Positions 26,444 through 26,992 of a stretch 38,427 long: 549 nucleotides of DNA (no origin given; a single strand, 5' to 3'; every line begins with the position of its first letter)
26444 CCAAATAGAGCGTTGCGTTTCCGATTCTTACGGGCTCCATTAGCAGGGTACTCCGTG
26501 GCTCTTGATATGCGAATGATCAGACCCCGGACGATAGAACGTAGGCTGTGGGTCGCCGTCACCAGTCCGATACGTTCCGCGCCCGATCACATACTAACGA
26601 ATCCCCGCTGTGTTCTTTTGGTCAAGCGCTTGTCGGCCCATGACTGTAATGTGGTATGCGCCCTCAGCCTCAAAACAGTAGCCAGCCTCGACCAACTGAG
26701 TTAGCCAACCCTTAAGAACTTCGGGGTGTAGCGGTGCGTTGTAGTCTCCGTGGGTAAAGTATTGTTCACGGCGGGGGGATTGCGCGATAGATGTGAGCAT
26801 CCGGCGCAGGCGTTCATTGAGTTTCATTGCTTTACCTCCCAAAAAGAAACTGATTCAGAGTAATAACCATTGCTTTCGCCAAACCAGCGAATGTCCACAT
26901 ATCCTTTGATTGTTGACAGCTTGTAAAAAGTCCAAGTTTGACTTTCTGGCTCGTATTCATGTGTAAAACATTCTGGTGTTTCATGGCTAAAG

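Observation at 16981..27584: A 14-bp palindrome in fixed register upstream of at least six early promoters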

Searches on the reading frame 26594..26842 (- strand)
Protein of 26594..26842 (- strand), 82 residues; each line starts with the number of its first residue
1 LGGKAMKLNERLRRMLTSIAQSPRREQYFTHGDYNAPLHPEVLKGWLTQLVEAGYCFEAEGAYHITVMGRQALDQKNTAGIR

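Call 14: search_protein_families(library=pfam, proteins=[window:26594-26842:-], max_evalue=0.01)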
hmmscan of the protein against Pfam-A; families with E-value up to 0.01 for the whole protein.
window:26594-26842:- (82 aa): 1 family
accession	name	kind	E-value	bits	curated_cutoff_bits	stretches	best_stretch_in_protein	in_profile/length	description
PF14947.12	HTH_45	-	0.0091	16.4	25.5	0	33-75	26-68/77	Winged helix-turn-helix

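Call 15: search_protein_families(library=phrogs, proteins=[window:26594-26842:-], max_evalue=0.01)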
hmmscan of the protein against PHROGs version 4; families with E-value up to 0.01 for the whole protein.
window:26594-26842:- (82 aa): 0 families

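Call 37: find_homologous_proteins(query=window:26597-26827:-, max_evalue=0.001)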
Query seq(77 aa) (77 aa): 17 proteins with E <= 0.001 among 18 candidates.
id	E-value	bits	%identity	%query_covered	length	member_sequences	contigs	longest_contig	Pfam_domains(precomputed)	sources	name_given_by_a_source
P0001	3.7e-44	165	97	100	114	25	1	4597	-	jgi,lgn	-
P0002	1.1e-43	164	97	100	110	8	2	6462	-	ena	-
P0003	3.2e-39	149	88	100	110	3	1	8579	-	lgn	-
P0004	2.0e-38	147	84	100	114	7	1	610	-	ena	-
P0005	1.5e-37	144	87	100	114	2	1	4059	-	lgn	-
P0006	9.6e-37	142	86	100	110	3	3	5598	-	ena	-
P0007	4.6e-36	139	84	100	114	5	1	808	-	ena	-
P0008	1.7e-35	138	83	100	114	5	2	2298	-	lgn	-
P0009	3.2e-34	134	82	100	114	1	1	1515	-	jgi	-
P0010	1.4e-33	132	79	100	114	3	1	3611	-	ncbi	-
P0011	5.0e-33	130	78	100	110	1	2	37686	-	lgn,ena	-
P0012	7.7e-32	126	77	100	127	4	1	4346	-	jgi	-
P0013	7.9e-32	126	77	100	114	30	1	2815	-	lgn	-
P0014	1.2e-30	122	74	100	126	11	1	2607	-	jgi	jgi:hypothetical protein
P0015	3.1e-30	121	75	100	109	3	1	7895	-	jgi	jgi:ribosomal protein S19E (S16A)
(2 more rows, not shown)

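Call 40: find_encoding_contigs(protein=P0011, flank=10000, max_places=4)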
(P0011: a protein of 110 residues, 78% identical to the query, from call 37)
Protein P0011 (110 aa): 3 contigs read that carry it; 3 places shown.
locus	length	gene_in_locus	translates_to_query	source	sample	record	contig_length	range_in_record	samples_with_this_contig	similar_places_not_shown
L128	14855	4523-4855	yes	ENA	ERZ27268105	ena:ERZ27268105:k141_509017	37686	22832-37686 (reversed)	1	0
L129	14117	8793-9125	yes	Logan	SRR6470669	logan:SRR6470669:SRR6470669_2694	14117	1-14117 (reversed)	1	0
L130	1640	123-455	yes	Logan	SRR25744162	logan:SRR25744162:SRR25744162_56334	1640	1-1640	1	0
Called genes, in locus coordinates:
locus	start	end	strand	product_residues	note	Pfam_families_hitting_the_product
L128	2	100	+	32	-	?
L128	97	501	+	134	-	PF11351:GTA_holin_3TM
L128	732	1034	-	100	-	-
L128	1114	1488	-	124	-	-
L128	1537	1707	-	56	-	-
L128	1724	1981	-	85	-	-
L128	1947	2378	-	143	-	-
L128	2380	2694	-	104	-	-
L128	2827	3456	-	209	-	PF04404:ERF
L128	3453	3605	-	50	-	-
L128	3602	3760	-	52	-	-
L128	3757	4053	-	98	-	-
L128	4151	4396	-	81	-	-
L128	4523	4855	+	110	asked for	-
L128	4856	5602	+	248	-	-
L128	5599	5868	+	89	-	-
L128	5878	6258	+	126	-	-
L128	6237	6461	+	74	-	-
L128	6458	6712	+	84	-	-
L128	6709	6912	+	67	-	-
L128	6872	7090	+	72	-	-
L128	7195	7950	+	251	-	PF07120:DUF1376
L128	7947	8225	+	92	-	-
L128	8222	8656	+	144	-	-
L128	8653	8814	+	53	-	-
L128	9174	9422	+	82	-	-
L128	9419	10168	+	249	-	-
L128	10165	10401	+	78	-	-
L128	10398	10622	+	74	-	-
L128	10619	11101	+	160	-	-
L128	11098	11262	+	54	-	-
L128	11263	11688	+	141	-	-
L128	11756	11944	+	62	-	-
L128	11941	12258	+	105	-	PF27050:Phage_P22_Y8K6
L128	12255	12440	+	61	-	-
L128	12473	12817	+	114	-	PF05772:NinB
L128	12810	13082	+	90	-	PF04545:Sigma70_r4 (weak)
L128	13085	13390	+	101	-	-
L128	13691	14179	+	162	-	-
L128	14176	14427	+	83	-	-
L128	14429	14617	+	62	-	-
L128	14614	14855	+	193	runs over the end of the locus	-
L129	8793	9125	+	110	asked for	-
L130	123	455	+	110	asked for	-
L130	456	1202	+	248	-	-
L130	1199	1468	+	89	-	-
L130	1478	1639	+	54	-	?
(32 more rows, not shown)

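Call 43: find_related_loci(query=A1, collection=genome_contigs, flank=10000)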
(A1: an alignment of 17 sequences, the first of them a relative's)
Query A1 (114 aa) in genome_contigs; peptide patterns used: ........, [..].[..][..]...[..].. (x = any residue, [..] = any of these).
10 stretches matched a pattern, but none encodes a relative of the query by tblastn (E <= 1e-3).

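Call 45: find_related_loci(query=A1, collection=viral_contigs, flank=10000)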
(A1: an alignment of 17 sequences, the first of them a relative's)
Query A1 (114 aa) in viral_contigs; peptide patterns used: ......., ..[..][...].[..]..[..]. (x = any residue, [..] = any of these).
26 stretches matched a pattern; 19 encode a relative of the query (tblastn E <= 1e-3); 19 distinct loci.
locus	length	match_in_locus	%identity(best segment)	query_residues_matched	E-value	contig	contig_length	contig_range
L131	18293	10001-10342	99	1-114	7e-77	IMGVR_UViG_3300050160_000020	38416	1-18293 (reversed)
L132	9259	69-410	99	1-114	7e-77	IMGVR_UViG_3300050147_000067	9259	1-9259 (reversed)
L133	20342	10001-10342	92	1-114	6e-71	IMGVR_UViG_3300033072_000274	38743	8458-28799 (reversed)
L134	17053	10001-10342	90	1-114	2e-69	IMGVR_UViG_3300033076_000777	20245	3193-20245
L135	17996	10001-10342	79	1-114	7e-61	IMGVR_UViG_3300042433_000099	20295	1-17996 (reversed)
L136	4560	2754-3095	79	1-114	4e-60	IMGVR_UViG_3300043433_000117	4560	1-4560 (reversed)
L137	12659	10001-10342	75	1-114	1e-57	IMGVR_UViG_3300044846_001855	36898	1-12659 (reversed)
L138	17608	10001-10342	75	1-114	2e-57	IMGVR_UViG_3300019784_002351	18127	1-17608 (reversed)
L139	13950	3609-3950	75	1-114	7e-57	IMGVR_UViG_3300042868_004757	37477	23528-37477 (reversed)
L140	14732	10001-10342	74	1-114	2e-56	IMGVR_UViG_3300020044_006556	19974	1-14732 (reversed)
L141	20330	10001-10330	76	1-114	5e-56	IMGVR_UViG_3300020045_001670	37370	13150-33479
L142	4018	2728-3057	68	1-114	2e-49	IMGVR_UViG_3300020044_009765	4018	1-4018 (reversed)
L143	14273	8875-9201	70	1-114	3e-48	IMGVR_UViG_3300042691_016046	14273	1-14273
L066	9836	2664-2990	70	1-114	3e-48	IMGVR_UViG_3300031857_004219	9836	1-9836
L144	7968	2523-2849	70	1-114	3e-48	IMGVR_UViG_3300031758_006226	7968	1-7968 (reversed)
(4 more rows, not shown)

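Call 47: search_dna_similar(query=P0001, collection=phages, mode=protein, max_evalue=0.01)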
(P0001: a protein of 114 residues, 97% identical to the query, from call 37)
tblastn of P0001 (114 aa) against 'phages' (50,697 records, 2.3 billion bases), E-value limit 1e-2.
No match.

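Call 50: predict_structure(alignment_id=A1)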
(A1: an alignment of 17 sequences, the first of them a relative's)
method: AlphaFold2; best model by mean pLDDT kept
length: 114 residues; sequences in the alignment: 17
mean_pLDDT: 47.4   pTM: 0.38
mean pLDDT of the five models: 47.4, 41.0, 40.6, 38.4, 36.8
residues with pLDDT >= 90: 0; 70-90: 3; 50-70: 41; < 50: 70
segments of 3 or more residues with pLDDT < 50: 1-32, 53-57, 82-114
pLDDT, mean of each block of 10 residues (from residue 1): 39 40 39 60 66 48 65 58 38 34 40 32
secondary structure, 60 per line:
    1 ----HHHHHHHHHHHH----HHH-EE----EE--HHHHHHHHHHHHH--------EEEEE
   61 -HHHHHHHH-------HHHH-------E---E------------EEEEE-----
elements in order: H5-16 H35-47 E56-60 H62-69 H77-80 E105-109

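Call 52: search_solved_structures(query=A1, max_evalue=10, show_alignments=2)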
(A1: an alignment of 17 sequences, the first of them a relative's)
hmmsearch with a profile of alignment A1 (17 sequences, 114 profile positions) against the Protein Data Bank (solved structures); distinct sequences matched with E-value up to 10: 11.
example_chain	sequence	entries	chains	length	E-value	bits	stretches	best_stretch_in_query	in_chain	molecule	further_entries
6vfi_B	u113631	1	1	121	0.47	13.8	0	58-99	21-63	O43_dn18B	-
6v8e_A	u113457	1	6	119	0.56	13.6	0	58-99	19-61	Designed protein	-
6vfh_A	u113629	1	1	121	0.82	13.1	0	58-100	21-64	T33_dn10A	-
6vl6_A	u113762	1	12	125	0.86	13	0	42-99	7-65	T33_dn2A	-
1na0_A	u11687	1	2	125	0.94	12.9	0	75-100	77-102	designed protein CTPR3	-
5hrz_A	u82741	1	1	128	0.97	12.8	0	43-99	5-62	TPR domain protein 1na0C3_3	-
1na3_A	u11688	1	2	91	1.2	12.5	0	74-100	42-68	designed protein CTPR2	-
2avp_A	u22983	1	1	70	2.2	11.7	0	71-100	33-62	synthetic consensus TPR protein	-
2fo7_A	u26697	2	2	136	2.6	11.4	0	73-100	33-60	SYNTHETIC CONSENSUS TPR PROTEIN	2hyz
8ch0_A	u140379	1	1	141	2.7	11.4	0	73-100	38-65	Consensus tetratricopeptide repeat protein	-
2wqh_A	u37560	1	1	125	5.3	10.5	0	73-99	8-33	CTPR3Y3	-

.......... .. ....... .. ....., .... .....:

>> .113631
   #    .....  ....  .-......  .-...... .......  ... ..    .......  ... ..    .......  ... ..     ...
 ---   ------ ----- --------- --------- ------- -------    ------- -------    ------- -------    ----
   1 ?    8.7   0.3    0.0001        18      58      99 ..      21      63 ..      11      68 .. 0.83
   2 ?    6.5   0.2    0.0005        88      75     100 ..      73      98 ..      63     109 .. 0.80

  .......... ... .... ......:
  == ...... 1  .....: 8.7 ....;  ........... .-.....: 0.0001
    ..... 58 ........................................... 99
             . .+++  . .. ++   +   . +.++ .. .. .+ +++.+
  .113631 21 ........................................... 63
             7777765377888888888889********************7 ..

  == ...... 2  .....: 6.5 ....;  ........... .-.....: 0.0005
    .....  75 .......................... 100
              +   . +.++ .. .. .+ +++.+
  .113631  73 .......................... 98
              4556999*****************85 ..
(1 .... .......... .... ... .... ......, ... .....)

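Call 59: search_protein_representatives(alignment_id=A1)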
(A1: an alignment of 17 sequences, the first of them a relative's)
Query: 17 sequences, 114 profile positions. Proteins with E-value up to 0.001 (for the whole library): 54; up to 1e-10: 17; up to 1e-30: 2. The best 54 are listed.
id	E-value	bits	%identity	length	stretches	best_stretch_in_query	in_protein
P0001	1.0e-65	235.1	-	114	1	1-114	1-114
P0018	3.3e-31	123.9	-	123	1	3-114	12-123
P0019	5.0e-30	120.1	-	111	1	3-114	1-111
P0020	1.3e-25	105.9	-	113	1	1-114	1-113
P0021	1.2e-24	102.8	-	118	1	1-114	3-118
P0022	9.3e-23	96.7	-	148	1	1-52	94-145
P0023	3.7e-22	94.8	-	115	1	1-110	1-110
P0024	3.8e-22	94.7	-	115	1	1-114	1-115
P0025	2.7e-19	85.6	-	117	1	1-114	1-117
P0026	1.0e-18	83.7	-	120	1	3-114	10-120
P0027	1.3e-18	83.3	-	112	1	1-102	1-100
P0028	4.8e-18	81.5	-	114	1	1-114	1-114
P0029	5.3e-18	81.4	-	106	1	3-111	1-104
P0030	1.0e-17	80.4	-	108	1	8-111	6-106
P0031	2.6e-14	69.5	-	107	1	6-110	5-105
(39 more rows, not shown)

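Call 62: search_protein_families(library=pfam, alignment_id=A2, max_evalue=0.1)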
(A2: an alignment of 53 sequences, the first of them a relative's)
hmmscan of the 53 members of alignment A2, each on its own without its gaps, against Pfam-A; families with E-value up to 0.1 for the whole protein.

A. member 1, P0001 (114 aa): 1 family
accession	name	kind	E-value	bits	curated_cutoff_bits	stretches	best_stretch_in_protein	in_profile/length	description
PF14947.12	HTH_45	-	0.017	15.6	25.5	1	29-70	27-68/77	Winged helix-turn-helix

B. families by the number of members that match (of 53 scanned): 26 families (the first 25 are shown)
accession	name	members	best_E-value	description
PF14947.12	HTH_45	42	4.1e-07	Winged helix-turn-helix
PF25213.1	HVO_A0261_N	24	1.9e-06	HVO_A0261 N-terminal domain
PF14277.12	DUF4364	9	0.00052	Domain of unknown function (DUF4364)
PF14338.12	Mrr_N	4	0.00029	Mrr N-terminal domain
PF13412.12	HTH_24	3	0.0031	Winged helix-turn-helix DNA-binding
PF01090.25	Ribosomal_S19e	2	0.00013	Ribosomal protein S19e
PF24409.1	wHTH-PRTase_assc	2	0.0048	wHTH-PRTase associated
PF03551.20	PadR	2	0.0061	Transcriptional regulator PadR-like family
PF08672.17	ANAPC2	2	0.026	Anaphase promoting complex (APC) subunit 2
PF09339.16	HTH_IclR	2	0.027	IclR helix-turn-helix domain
PF21100.3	MCM_C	1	0.00033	MCM protein C-terminal winged helix-turn-helix domain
PF01447.24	Peptidase_M4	1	0.011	Thermolysin metallopeptidase, catalytic domain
PF09202.17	Rio2_N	1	0.013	Rio2, N-terminal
PF06969.22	HemN_C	1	0.029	HemN C-terminal domain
PF09079.17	Cdc6_C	1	0.033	CDC6, C terminal winged helix domain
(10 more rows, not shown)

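Call 69: predict_structure(alignment_id=A2)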
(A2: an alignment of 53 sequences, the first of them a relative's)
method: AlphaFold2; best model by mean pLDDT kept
length: 114 residues; sequences in the alignment: 53
mean_pLDDT: 78.8   pTM: 0.58
mean pLDDT of the five models: 78.8, 78.5, 78.2, 77.6, 76.1
residues with pLDDT >= 90: 51; 70-90: 15; 50-70: 45; < 50: 3
segments of 3 or more residues with pLDDT < 50: none
pLDDT, mean of each block of 10 residues (from residue 1): 89 96 79 86 96 97 95 66 55 55 63 55
secondary structure, 60 per line:
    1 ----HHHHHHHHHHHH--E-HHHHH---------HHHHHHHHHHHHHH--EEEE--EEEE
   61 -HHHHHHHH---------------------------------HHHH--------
elements in order: H5-16 H21-25 H35-48 E51-54 E57-60 H62-69 H103-106
